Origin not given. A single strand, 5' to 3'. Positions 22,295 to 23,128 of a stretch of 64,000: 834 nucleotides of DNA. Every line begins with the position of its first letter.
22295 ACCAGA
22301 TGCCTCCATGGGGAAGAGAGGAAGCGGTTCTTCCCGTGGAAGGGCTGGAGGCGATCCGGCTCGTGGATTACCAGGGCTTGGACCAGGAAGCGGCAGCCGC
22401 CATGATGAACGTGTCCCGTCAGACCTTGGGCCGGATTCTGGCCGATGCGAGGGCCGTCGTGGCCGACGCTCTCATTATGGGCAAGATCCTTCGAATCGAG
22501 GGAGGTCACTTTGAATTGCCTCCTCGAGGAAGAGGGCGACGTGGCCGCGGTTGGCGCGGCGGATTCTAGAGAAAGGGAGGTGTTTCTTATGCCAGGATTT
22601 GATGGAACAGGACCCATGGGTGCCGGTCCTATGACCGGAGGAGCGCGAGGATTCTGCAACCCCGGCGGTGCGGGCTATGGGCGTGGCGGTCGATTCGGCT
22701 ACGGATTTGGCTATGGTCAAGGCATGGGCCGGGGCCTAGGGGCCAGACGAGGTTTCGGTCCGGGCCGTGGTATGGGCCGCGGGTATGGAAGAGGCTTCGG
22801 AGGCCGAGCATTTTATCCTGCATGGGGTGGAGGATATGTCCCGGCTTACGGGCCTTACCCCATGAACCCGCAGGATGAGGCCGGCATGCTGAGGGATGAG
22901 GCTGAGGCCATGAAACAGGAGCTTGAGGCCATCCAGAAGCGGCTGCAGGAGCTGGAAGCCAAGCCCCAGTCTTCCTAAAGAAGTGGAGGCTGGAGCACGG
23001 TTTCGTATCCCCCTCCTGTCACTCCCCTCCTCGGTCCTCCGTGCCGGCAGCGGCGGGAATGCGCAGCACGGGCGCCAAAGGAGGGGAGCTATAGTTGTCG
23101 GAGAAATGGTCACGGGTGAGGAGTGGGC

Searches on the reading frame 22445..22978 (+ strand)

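Call 64: search_protein_families(library=pfam, proteins=[window:22445-22978:+], max_evalue=0.001)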
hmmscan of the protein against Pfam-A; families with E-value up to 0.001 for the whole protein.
window:22445-22978:+ (177 aa): 1 family
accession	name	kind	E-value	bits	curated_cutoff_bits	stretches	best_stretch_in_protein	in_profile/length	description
PF17253.7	DUF5320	-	6.2e-22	79.1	27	2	79-170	11-99/99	Family of unknown function (DUF5320)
